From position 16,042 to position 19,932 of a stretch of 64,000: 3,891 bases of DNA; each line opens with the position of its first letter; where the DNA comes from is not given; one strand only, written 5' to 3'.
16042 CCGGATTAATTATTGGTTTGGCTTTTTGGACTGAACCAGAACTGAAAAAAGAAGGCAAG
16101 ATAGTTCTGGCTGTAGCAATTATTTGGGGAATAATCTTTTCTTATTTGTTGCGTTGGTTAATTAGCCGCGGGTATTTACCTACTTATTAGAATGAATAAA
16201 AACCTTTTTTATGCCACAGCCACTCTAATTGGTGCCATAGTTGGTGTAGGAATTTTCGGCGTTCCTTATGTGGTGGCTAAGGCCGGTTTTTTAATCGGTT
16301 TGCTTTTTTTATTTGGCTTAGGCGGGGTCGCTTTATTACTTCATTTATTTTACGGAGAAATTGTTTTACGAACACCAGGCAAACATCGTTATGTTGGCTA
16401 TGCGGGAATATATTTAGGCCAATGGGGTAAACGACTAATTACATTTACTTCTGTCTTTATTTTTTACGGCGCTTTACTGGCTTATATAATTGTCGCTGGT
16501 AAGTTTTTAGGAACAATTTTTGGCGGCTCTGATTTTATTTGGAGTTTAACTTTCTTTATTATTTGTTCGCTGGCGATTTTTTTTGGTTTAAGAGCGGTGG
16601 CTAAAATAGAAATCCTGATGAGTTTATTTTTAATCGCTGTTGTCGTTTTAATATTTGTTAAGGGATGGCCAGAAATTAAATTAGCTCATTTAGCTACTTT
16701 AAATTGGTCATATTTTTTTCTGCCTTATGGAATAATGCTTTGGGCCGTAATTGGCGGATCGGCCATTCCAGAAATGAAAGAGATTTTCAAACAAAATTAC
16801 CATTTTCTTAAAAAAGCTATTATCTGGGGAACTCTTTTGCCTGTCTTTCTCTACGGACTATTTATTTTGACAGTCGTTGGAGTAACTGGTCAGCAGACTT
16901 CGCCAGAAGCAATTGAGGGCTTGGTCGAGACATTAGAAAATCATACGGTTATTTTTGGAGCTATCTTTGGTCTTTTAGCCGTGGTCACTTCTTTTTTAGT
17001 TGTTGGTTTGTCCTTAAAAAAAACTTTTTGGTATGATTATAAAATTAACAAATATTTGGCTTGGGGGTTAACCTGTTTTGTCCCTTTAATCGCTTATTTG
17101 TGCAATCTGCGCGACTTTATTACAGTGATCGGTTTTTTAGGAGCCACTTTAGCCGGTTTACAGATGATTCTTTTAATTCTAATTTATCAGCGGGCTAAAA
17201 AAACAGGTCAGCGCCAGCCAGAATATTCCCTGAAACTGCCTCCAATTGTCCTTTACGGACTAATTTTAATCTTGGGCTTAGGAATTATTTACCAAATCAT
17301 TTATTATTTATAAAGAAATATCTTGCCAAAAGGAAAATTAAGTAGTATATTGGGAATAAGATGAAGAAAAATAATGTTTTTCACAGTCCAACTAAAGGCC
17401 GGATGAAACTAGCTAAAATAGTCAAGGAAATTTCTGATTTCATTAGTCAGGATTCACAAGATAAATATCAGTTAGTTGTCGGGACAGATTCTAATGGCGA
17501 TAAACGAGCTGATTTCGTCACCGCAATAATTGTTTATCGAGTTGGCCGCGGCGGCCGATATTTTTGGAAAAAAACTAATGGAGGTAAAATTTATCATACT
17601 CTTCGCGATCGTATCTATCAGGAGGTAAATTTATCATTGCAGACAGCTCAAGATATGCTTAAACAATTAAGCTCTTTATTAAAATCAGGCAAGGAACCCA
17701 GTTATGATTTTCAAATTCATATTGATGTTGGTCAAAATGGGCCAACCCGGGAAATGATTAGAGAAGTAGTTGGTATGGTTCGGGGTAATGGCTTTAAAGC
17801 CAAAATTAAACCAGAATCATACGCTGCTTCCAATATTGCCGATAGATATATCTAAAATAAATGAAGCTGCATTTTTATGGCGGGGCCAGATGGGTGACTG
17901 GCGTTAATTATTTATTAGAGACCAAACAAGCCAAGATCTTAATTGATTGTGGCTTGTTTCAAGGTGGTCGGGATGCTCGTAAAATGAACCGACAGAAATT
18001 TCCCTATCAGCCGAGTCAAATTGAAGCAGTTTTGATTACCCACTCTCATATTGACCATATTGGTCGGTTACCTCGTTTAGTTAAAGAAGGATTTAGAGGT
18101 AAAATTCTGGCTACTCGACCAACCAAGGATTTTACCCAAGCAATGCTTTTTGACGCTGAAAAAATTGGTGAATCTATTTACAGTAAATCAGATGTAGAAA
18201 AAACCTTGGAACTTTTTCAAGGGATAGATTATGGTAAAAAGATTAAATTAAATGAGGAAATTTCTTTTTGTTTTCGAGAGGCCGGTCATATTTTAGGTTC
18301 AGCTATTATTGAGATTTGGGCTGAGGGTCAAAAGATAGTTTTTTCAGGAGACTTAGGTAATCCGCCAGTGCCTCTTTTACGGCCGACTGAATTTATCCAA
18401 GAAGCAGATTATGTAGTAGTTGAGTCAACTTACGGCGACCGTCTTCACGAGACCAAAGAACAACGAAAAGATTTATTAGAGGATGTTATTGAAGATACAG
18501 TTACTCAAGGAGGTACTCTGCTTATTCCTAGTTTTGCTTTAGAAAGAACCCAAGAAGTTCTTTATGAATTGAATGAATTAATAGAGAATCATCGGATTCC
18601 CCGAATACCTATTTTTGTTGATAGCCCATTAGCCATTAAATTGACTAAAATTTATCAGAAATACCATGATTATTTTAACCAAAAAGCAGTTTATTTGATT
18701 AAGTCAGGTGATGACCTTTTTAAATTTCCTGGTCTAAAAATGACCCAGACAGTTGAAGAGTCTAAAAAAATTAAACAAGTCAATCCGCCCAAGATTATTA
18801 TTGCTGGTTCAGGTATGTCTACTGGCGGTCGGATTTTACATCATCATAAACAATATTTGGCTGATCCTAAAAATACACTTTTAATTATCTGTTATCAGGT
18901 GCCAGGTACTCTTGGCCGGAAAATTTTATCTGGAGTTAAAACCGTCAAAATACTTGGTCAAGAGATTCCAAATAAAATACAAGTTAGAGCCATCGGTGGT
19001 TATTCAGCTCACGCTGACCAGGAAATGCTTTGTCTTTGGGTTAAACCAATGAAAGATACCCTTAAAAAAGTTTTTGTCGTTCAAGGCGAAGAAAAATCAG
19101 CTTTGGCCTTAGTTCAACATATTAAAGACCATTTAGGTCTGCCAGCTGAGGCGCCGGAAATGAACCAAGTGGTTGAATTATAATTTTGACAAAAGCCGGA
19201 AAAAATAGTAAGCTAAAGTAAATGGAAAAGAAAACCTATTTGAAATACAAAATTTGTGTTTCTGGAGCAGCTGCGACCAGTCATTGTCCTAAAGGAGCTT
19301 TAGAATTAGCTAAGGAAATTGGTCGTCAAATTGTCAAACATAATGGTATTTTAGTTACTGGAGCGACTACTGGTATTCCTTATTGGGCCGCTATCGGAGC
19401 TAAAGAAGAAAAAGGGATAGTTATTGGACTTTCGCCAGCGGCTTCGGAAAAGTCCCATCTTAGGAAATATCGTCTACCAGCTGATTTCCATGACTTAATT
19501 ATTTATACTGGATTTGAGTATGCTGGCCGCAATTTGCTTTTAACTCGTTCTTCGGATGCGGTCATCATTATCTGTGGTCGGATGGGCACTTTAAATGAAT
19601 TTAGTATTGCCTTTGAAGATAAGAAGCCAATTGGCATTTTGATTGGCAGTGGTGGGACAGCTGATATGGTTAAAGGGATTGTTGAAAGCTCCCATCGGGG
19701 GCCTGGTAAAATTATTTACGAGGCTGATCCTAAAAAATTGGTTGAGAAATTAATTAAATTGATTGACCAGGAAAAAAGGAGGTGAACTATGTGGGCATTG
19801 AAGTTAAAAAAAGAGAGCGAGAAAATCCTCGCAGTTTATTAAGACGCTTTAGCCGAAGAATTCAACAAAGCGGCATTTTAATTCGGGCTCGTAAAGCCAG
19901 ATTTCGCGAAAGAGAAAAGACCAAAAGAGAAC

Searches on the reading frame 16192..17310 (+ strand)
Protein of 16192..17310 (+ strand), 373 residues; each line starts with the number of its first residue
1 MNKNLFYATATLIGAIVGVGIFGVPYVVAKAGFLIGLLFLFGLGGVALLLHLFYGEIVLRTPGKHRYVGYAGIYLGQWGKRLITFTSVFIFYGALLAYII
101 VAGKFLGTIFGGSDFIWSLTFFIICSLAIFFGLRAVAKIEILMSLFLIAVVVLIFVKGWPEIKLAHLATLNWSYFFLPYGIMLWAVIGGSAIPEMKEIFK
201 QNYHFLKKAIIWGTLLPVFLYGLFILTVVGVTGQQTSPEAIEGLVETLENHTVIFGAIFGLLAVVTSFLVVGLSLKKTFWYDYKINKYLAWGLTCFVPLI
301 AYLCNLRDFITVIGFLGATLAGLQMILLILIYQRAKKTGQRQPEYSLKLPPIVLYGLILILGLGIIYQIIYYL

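Call 17: search_protein_families(library=pfam, proteins=[window:16192-17310:+], max_evalue=0.1)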
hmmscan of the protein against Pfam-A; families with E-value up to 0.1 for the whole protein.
window:16192-17310:+ (373 aa): 2 families
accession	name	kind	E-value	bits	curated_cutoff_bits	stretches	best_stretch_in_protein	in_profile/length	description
PF03222.19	Trp_Tyr_perm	-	6.5e-26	91.8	22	1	2-361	2-386/393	Tryptophan/tyrosine permease family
PF01490.24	Aa_trans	-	7.3e-08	31.9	25.6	1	4-272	4-296/410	Transmembrane amino acid transporter protein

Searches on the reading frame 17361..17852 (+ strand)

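Call 83: search_protein_families(library=pfam, proteins=[window:17361-17852:+], max_evalue=0.001)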
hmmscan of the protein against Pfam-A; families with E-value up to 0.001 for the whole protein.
window:17361-17852:+ (164 aa): 1 family
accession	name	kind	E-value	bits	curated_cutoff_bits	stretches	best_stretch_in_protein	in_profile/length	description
PF04308.18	RNaseH_like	-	4.8e-49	166.4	25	1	20-163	2-143/145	Ribonuclease H-like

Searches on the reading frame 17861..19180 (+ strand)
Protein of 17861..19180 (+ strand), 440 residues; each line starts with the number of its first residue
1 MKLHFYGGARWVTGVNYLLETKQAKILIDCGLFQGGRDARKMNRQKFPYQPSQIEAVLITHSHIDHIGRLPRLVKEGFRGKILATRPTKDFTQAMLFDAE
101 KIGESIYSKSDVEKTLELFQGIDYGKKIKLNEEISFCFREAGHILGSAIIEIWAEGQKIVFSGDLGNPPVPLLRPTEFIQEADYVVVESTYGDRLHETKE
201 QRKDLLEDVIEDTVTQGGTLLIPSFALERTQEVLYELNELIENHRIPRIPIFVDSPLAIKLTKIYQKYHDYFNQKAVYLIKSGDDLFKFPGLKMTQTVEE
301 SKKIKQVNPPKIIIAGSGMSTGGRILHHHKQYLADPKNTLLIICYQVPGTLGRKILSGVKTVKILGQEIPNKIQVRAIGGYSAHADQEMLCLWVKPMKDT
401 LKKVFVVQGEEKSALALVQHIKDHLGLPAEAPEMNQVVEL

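Call 17: search_protein_families(library=pfam, proteins=[window:17861-19180:+], max_evalue=0.1)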
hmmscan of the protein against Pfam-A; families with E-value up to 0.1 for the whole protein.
window:17861-19180:+ (440 aa): 8 families
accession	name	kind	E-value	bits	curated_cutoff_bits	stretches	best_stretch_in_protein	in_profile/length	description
PF10996.14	Beta-Casp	-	1.6e-38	132.3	27.7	1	230-355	1-120/120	Beta-Casp domain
PF00753.33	Lactamase_B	-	8.1e-15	55.7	22.7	1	13-168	5-153/196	Metallo-beta-lactamase superfamily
PF16661.11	Lactamase_B_6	-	1.1e-11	45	27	1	18-162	1-159/193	Metallo-beta-lactamase superfamily domain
PF07521.17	RMMBL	-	2.1e-10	40.9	21.6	1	369-432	2-63/63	Zn-dependent metallo-hydrolase RNA specificity domain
PF12706.13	Lactamase_B_2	-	4.3e-10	40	27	1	25-193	2-169/200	Beta-lactamase superfamily domain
PF19583.5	ODP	-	0.0001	22.7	27.2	1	16-171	5-142/194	ODP family beta lactamase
PF13483.12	Lactamase_B_3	-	0.0065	16.9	24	1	11-67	4-50/160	Beta-lactamase superfamily domain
PF23023.1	Anti-Pycsar_Apyc1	-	0.06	13.2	50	1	16-73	22-73/250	Anti-Pycsar protein Apyc1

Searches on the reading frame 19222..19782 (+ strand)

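Call 83: search_protein_families(library=pfam, proteins=[window:19222-19782:+], max_evalue=0.001)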
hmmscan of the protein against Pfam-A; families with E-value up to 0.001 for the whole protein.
window:19222-19782:+ (187 aa): 3 families
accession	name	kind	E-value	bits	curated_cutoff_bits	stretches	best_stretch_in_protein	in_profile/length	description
PF18306.6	LDcluster4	-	7e-35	120.3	26.3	1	8-173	1-150/151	SLOG cluster4 family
PF18185.7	STALD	-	0.00059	19.8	24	0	4-182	11-192/211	Sir2- and TIR-associating SLOG family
PF03641.19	Lysine_decarbox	-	0.00082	20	27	0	58-128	6-70/131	Possible lysine decarboxylase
